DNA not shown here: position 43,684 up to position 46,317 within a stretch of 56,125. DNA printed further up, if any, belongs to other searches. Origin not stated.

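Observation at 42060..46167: Seven-gene operon joining three stand-alone PilZ receptors to a cNMP-domain/ParA-like/patatin phospholipase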

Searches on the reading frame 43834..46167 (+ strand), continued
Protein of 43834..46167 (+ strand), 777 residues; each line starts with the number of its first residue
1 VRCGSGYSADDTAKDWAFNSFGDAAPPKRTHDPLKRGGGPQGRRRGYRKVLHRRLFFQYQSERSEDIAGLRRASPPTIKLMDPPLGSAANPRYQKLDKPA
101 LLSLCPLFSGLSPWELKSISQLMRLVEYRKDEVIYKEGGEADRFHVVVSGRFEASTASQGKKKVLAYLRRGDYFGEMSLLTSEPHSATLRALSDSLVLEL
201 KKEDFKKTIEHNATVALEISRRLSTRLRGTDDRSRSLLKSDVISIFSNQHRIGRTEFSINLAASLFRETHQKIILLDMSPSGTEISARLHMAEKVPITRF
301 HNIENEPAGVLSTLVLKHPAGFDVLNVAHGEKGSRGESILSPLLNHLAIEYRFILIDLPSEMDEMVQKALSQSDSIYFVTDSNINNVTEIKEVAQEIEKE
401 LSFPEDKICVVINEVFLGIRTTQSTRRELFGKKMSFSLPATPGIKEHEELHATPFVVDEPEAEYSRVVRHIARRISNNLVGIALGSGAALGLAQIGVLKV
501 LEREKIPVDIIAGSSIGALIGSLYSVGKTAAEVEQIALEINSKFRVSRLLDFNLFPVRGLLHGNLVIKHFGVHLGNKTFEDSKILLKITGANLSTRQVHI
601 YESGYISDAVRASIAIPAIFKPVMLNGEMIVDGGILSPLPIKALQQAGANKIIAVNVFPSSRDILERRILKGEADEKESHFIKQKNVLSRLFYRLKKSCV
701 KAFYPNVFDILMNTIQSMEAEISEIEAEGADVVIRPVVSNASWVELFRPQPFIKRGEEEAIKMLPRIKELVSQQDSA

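Call 12: find_related_loci(query=A1, collection=genome_contigs, flank=10000)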
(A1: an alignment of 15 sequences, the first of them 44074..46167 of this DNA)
Query A1 (697 aa) in genome_contigs; peptide patterns used: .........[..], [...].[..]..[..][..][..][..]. (x = any residue, [..] = any of these).
599 stretches matched a pattern (row limit reached: there are more); 584 encode a relative of the query (tblastn E <= 1e-3); the best 80 are kept; 80 distinct loci.
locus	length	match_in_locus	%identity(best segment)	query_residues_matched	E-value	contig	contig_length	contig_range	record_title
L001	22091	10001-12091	80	1-697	0e+0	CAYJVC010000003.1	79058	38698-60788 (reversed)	MAG TPA_asm: uncultured Planctomycetia bacterium isolate ERP125453_co1_451 genome assembly, contig: NODE_169_length_7905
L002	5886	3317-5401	74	1-695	0e+0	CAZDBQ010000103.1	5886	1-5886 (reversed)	MAG TPA_asm: uncultured Planctomycetia bacterium isolate binchicken_co165_304 genome assembly, contig: k141_488574, whol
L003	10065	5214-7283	70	7-695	0e+0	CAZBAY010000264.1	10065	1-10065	MAG TPA_asm: uncultured Planctomycetia bacterium isolate binchicken_co165_23 genome assembly, contig: k141_1312509, whol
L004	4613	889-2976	67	1-696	0e+0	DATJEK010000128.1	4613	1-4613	MAG TPA_asm: Candidatus Eisenbacteria bacterium isolate SMAG_U15431 k141_3326167, whole genome shotgun sequence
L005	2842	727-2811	65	1-695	0e+0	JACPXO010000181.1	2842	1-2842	MAG: Candidatus Omnitrophota bacterium isolate NC_groundwater_839_Pr1_B-0.1um_55_15 Montesol18_Bp1_scaffold_1856366, who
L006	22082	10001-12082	66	1-695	0e+0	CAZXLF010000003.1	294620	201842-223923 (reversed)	MAG TPA_asm: uncultured Planctomycetia bacterium isolate SRP273308_co1_398 genome assembly, contig: NODE_29_length_29462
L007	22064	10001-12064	64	9-695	0e+0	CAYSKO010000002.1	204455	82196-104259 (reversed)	MAG TPA_asm: uncultured Planctomycetia bacterium isolate SRP128246_co1_468 genome assembly, contig: NODE_19_length_20445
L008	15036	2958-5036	62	1-695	0e+0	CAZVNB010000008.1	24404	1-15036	MAG TPA_asm: uncultured Planctomycetia bacterium isolate binchicken_co203_540 genome assembly, contig: k141_237773, whol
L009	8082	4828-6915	61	1-694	0e+0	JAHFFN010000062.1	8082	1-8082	MAG: Candidatus Omnitrophota bacterium isolate nzgw293 NODE_15700_length_8083_cov_3.930545, whole genome shotgun sequenc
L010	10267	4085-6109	63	17-695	0e+0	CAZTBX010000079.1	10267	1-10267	MAG TPA_asm: uncultured Planctomycetia bacterium isolate binchicken_co203_12 genome assembly, contig: k141_3205549, whol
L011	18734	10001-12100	62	1-696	0e+0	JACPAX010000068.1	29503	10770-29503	MAG: Candidatus Omnitrophota bacterium isolate NC_groundwater_242_Ag_S-0.2um_58_8 S5_GD2017_2_S2_scaffold_2399, whole ge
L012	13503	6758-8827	60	10-696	0e+0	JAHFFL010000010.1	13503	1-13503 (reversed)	MAG: Candidatus Omnitrophota bacterium isolate nzgw291 NODE_6758_length_13504_cov_3.483897, whole genome shotgun sequenc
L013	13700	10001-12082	61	1-695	0e+0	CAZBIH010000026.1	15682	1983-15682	MAG TPA_asm: uncultured Planctomycetia bacterium isolate ERP125453_co2_192 genome assembly, contig: NODE_1347_length_156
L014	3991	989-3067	59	1-695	0e+0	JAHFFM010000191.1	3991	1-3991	MAG: Candidatus Omnitrophota bacterium isolate nzgw292 NODE_61491_length_3992_cov_3.827435, whole genome shotgun sequenc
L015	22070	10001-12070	59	4-695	0e+0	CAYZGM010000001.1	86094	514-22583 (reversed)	MAG TPA_asm: uncultured Planctomycetia bacterium isolate binchicken_co248_287 genome assembly, contig: NODE_178_length_8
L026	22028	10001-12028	43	15-691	7e-175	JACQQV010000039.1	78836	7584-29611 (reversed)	MAG: Candidatus Omnitrophota bacterium isolate NC_groundwater_1342_Ag_S-0.2um_51_121 S_p2_S4_coassembly_k141_2104203, wh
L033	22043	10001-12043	40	10-693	4e-152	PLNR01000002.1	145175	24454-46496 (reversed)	MAG: Candidatus Omnitrophota bacterium isolate fen_1319 73.20120800_E1X.29_contig_387, whole genome shotgun sequence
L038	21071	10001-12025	39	17-691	2e-146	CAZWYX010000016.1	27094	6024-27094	MAG TPA_asm: uncultured Planctomycetales bacterium isolate binchicken_co21_192 genome assembly, contig: NODE_734_length_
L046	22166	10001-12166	38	17-697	4e-137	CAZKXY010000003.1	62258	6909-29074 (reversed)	MAG TPA_asm: uncultured Planctomycetales bacterium isolate binchicken_co21_270 genome assembly, contig: NODE_108_length_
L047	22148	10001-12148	36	17-690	9e-137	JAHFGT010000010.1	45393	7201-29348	MAG: Candidatus Omnitrophota bacterium isolate nzgw321 NODE_896_length_45394_cov_4.335675, whole genome shotgun sequence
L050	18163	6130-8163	40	17-692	1e-156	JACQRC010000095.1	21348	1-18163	MAG: Candidatus Omnitrophota bacterium isolate NC_groundwater_1349_Ag_S-0.2um_65_43 S_p2_S4_coassembly_k141_3670509, who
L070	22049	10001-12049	33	17-690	4e-119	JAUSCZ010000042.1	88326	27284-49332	MAG: Candidatus Omnitrophota bacterium isolate E14_concoct.bin.43 E14_k141_1837752, whole genome shotgun sequence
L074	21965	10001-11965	36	15-691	2e-108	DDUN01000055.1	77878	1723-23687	MAG TPA_asm: Candidatus Omnitrophica bacterium UBA2337 UBA2337_contig_887, whole genome shotgun sequence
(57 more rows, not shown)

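Call 15: search_protein_families(library=padloc, proteins=[window:44074-46167:+], max_evalue=0.01)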
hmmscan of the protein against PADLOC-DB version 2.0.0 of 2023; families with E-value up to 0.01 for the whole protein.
window:44074-46167:+ (697 aa): 7 families
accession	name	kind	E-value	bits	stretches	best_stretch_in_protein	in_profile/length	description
PDLC02371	PycTIR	-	3.1e-14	51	1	38-151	32-142/288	-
PDLC00731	Effector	-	3.5e-14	50.5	1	39-155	36-149/306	TIR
PDLC00732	Effector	-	2.3e-10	37.9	1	38-152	31-142/301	TIR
PDLC00758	Effector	-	8.9e-08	29.8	1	409-560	16-188/331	Phospholipase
PDLC00734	PycC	-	1.1e-05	22.7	1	40-150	30-142/374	Pycsar cyclase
PDLC00757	Effector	-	0.00022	18.7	1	403-560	14-193/331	Phospholipase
PDLC00755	Effector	-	0.0022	15.2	0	402-456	14-73/311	Phospholipase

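Call 20: search_protein_families(library=pfam, proteins=[L047:8220-9074:+, L047:9195-9977:+, L074:8402-9877:+, L070:5746-7869:+, L070:8054-9907:+, L026:7393-8193:+, L026:8090-9286:+, L026:9270-9974:+, L026:6459-7034:+, L074:6447-7481:+], max_evalue=0.001)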
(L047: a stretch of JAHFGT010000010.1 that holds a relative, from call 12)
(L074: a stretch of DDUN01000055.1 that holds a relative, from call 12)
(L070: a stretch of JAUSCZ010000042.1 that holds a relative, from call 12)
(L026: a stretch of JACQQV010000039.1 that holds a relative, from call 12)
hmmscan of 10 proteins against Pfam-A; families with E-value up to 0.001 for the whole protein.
L047:8220-9074:+ (284 aa): 5 families
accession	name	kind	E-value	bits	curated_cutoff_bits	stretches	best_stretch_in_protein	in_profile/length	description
PF12146.15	Hydrolase_4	-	3.5e-16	59.7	27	1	62-164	2-106/239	Serine aminopeptidase, S33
PF00561.26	Abhydrolase_1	-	1.7e-11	44.7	25.8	1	67-167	3-102/245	alpha/beta hydrolase fold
PF12697.13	Abhydrolase_6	-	3.9e-11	44.4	26.3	1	67-269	1-213/217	Alpha/beta hydrolase family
PF02129.25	Peptidase_S15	-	3.4e-08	33.9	23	1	87-166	47-127/262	X-Pro dipeptidyl-peptidase (S15 family)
PF00326.27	Peptidase_S9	-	0.00014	21.9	22.6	1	85-281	8-209/213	Prolyl oligopeptidase family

L047:9195-9977:+ (260 aa): 2 families
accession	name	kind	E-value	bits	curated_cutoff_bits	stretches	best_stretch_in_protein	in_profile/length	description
PF03009.23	GDPD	-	5.2e-41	141.8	23.6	1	30-251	1-243/244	Glycerophosphoryl diester phosphodiesterase family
PF13653.12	GDPD_2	-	2.3e-06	28.4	27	1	222-251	1-30/30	Glycerophosphoryl diester phosphodiesterase family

L074:8402-9877:+ (491 aa): 2 families
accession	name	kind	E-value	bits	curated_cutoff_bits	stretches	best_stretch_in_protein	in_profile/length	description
PF00370.27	FGGY_N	-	1.4e-73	248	28.8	1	6-250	2-245/245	FGGY family of carbohydrate kinases, N-terminal domain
PF02782.22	FGGY_C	-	2.4e-39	135.6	27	1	260-445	2-194/198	FGGY family of carbohydrate kinases, C-terminal domain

L070:5746-7869:+ (707 aa): 4 families
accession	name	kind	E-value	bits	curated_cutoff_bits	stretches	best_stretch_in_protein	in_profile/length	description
PF02737.24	3HCDH_N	-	2.8e-60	203.7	22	1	316-493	2-179/180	3-hydroxyacyl-CoA dehydrogenase, NAD binding domain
PF00378.25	ECH_1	-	4.2e-39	134.8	27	1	11-204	2-190/251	Enoyl-CoA hydratase/isomerase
PF00725.27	3HCDH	-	1.4e-36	125.3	22.1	2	496-587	1-95/97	3-hydroxyacyl-CoA dehydrogenase, C-terminal domain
PF16113.10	ECH_2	-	7.8e-24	85.2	27.2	1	17-223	3-203/335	Enoyl-CoA hydratase/isomerase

L070:8054-9907:+ (617 aa): 6 families
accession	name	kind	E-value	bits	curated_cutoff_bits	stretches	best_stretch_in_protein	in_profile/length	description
PF00441.29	Acyl-CoA_dh_1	-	1.3e-34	120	22.4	1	284-443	1-149/150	Acyl-CoA dehydrogenase, C-terminal domain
PF02770.24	Acyl-CoA_dh_M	-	2.6e-23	82.5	33.3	1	171-272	1-97/97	Acyl-CoA dehydrogenase, middle domain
PF02771.21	Acyl-CoA_dh_N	-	1.1e-22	81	22.9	1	65-167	9-112/113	Acyl-CoA dehydrogenase, N-terminal domain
PF21343.2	ACAD9-ACADV_C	-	9.7e-10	39.2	27.8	1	504-603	10-114/120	ACAD9/ACADV, C-terminal domain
PF08028.16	Acyl-CoA_dh_2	-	7e-07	30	22.7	1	300-424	2-125/134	Acyl-CoA dehydrogenase, C-terminal domain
PF11794.13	HpaB_N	-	0.00019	21.5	35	1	200-279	179-268/270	4-hydroxyphenylacetate 3-hydroxylase N terminal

L026:7393-8193:+ (266 aa): 2 families
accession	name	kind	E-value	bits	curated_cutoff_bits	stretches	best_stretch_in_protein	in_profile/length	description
PF01887.21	SAM_HAT_N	-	4e-52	176.3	26.3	1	7-151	1-145/145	SAM hydroxide adenosyltransferase N-terminal domain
PF20257.3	SAM_HAT_C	-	6.8e-18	65.2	25.5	1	174-260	1-83/84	SAM hydroxide adenosyltransferase C-terminal domain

L026:8090-9286:+ (398 aa): 3 families
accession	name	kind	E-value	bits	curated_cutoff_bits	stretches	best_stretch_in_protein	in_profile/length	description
PF01435.24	Peptidase_M48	-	1.8e-25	90.3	20.3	1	200-396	7-183/186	Peptidase family M48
PF16491.10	Peptidase_M48_N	-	2.2e-17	63.9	27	1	33-190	20-178/179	CAAX prenyl protease N-terminal, five membrane helices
PF05569.17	Peptidase_M56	-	0.00029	20.6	31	1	188-283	128-218/296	BlaR1 peptidase M56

L026:9270-9974:+ (234 aa): 1 family
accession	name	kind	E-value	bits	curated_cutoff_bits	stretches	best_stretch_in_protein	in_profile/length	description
PF00730.31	HhH-GPD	-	2.1e-16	60.7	26.2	1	37-178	1-104/108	HhH-GPD superfamily base excision DNA repair protein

L026:6459-7034:+ (191 aa): 1 family
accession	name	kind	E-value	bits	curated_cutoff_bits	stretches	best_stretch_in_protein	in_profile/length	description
PF01035.26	DNA_binding_1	-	3.1e-28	97.9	27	1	104-183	1-80/81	6-O-methylguanine DNA methyltransferase, DNA binding domain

L074:6447-7481:+ (344 aa): 1 family
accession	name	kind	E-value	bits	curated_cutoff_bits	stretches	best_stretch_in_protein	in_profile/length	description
PF05036.18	SPOR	-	8.4e-12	45.7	21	1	260-328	2-67/76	SPOR domain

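Call 30: search_solved_structures(query=A2, max_evalue=0.001)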
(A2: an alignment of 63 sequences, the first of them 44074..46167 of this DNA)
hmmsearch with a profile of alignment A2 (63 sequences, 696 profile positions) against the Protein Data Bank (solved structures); distinct sequences matched with E-value up to 0.001: 254 (the best 60 are shown).
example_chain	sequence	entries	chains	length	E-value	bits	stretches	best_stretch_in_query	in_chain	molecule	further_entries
9ya0_MA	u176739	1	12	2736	3.8e-54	186.9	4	16-128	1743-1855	PCR12, TGME49_219070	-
5fqu_A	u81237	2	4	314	1.6e-51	178.3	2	478-577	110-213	PATATIN-LIKE PROTEIN, PLPD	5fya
5dyk_A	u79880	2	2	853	2e-42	148.2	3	14-131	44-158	CGMP-dependent protein kinase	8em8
5ezr_A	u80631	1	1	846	5.9e-42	146.6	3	22-132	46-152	cGMP-dependent protein kinase, putative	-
4rz7_A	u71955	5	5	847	6.7e-42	146.4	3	22-131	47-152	cGMP-dependent protein kinase, putative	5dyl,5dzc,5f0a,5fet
9p74_A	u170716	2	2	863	7.4e-42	146.3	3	22-131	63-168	cGMP-dependent protein kinase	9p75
5kbf_A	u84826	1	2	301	1.7e-32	115.3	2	20-129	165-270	CAMP-dependent protein kinase regulatory subunit, putative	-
6rsx_A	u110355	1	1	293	4e-28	100.9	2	18-129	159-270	Regulatory Subunit of Protein Kinase A (cAMP-dependent) from Euglena gracilis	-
3j4q_B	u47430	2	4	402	8e-28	99.9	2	20-129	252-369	cAMP-dependent protein kinase type II-alpha regulatory subunit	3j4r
2qvs_B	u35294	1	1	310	2.1e-27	98.5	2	20-129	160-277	cAMP-dependent protein kinase type II-alpha regulatory subunit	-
9d2f_b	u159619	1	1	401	5.9e-27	97.1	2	20-129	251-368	cAMP-dependent protein kinase type II-alpha regulatory subunit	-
5j3u_A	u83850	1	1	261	1.5e-26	95.7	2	14-134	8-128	Protein Kinase A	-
5jr7_B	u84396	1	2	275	1.3e-25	92.6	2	20-129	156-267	cAMP-dependent protein kinase type I-alpha regulatory subunit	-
4x6r_B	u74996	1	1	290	1.4e-25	92.5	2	20-129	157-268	cAMP-dependent protein kinase type I-alpha regulatory subunit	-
2qcs_B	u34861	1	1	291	1.4e-25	92.5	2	20-129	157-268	cAMP-dependent protein kinase type I-alpha regulatory subunit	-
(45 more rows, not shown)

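Call 32: search_protein_families(library=pfam, proteins=[L047:7288-7470:+, L050:3523-3747:+, L038:6551-6802:+, L026:6347-6517:+, L046:6430-6621:+], max_evalue=10)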
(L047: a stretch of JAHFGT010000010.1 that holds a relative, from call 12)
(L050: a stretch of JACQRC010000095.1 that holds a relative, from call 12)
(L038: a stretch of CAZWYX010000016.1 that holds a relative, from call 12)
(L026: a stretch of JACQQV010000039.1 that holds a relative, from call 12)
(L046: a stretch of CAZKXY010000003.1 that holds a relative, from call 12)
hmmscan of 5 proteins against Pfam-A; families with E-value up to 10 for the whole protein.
L047:7288-7470:+ (60 aa): 4 families
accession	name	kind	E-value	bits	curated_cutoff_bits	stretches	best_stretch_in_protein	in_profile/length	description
PF00412.28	LIM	-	0.00087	19.9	22.9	1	9-37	28-55/58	LIM domain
PF00274.25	Glycolytic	-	0.073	12.3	22.2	1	18-54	119-155/349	Fructose-bisphosphate aldolase class-I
PF11781.13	Zn_ribbon_RRN7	-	0.098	12.8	27.1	1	10-33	7-26/32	Zinc-finger of RNA-polymerase I-specific TFIIB, Rrn7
PF02565.21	RecO_C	-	0.21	11.8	22.1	1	8-43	69-103/157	Recombination protein O C terminal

L050:3523-3747:+ (74 aa): 5 families
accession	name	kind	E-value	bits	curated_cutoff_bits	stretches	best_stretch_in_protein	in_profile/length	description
PF11781.13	Zn_ribbon_RRN7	-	0.0016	18.5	27.1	1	30-53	6-25/32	Zinc-finger of RNA-polymerase I-specific TFIIB, Rrn7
PF00412.28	LIM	-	0.003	18.2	22.9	1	30-57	28-55/58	LIM domain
PF04570.20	zf-FLZ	-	0.012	15.5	23.4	1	30-64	15-51/54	zinc-finger of the FCS-type, C2-C2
PF23545.1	Zn_ribbon_HMPTM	-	0.088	12.8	27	1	31-56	9-33/45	HMPTM N-terminal zinc ribbon domain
PF02565.21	RecO_C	-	0.2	11.9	22.1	1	29-63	69-103/157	Recombination protein O C terminal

L038:6551-6802:+ (83 aa): 5 families
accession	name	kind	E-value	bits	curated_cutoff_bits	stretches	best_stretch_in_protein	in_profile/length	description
PF00412.28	LIM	-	0.0051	17.5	22.9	1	43-69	28-54/58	LIM domain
PF04570.20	zf-FLZ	-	0.086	12.7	23.4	1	43-69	15-43/54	zinc-finger of the FCS-type, C2-C2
PF00130.28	C1_1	-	0.16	12.2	26.5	1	37-58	7-29/53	Phorbol esters/diacylglycerol binding domain (C1 domain)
PF06467.20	zf-FCS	-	0.29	11.4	22.4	1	40-70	3-36/39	MYM-type Zinc finger with FCS sequence motif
PF24461.1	DUF7576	-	6.6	7.1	27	0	37-56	13-32/60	Family of unknown function (DUF7576)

L026:6347-6517:+ (56 aa): 3 families
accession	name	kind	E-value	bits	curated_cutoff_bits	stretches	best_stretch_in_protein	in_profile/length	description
PF00412.28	LIM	-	0.0011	19.6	22.9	1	21-48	28-55/58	LIM domain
PF04570.20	zf-FLZ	-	0.0068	16.3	23.4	1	20-48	14-44/54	zinc-finger of the FCS-type, C2-C2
PF02428.20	Prot_inhib_II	-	0.036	14.9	22.3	1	12-43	18-49/51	Potato type II proteinase inhibitor family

L046:6430-6621:+ (63 aa): 8 families
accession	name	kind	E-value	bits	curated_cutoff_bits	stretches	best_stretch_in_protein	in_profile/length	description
PF00412.28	LIM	-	0.00059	20.5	22.9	1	11-38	28-55/58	LIM domain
PF11781.13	Zn_ribbon_RRN7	-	0.0019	18.2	27.1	1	7-35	2-26/32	Zinc-finger of RNA-polymerase I-specific TFIIB, Rrn7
PF24445.1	DUF7564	-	0.0092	16.8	32.2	1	8-62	5-57/76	Family of unknown function (DUF7564)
PF13248.11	Zn_ribbon_3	-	0.01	15.7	27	1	5-19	12-26/26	zinc-ribbon domain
PF13408.12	Zn_ribbon_recom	-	0.024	15.5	25.3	1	11-36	7-32/58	Recombinase zinc beta ribbon domain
PF06221.18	zf-C2HC5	-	0.057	13.9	25.8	1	6-41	14-48/54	Putative zinc finger motif, C2HC5-type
PF24461.1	DUF7576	-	0.063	13.6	27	1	7-25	15-33/60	Family of unknown function (DUF7576)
PF22926.2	C1-like_CT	-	1.3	9.5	25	1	10-37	12-42/43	C1 domain-like, C-terminal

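Call 42: predict_structure(alignment_id=A2)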
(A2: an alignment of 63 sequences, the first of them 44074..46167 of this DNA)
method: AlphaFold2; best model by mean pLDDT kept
length: 697 residues; sequences in the alignment: 63
mean_pLDDT: 86.1   pTM: 0.85
mean pLDDT of the five models: 86.1, 85.8, 84.7, 82.9, 82.3
residues with pLDDT >= 90: 322; 70-90: 326; 50-70: 36; < 50: 13
segments of 3 or more residues with pLDDT < 50: 1-8, 695-697
pLDDT, mean of each block of 10 residues (from residue 1): 44 73 85 88 90 91 91 86 86 88 90 93 89 83 73 62 93 90 94 90 75 76 79 86 85 72 91 94 90 95 93 92 88 87 88 89 73 87 93 93 89 95 95 95 95 91 80 78 87 91 94 92 93 87 88 91 93 92 80 86 86 84 65 83 92 88 78 95 94 56
secondary structure, 60 per line:
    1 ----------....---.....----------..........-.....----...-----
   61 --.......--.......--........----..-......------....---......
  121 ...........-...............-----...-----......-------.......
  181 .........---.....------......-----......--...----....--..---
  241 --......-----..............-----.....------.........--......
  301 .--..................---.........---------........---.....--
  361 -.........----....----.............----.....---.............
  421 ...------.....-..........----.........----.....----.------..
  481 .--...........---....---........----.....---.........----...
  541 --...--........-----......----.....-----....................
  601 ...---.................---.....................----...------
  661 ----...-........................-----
elements in order (helices of 4 or more, strands of 3 or more residues): H11-14 H18-22 H33-42 E44-48 E53-55 E63-69 E72-78 E81-88 H96-101 E108-111 E115-121 H122-131 H133-147 E161-166 H174-189 E193-197 H204-209 H217-220 H230-233 E243-248 H254-267 E273-277 H284-292 E295-301 H304-321 E328-333 H343-350 E354-358 H362-370 H375-378 H383-395 E400-404 H408-423 E430-434 H436-445 H450-458 H463-467 E479-481 H484-494 E505-512 E517-521 H526-533 E538-540 E543-545 E548-552 H561-566 E571-575 H581-603 H607-623 H627-647 E652-654 H669-692
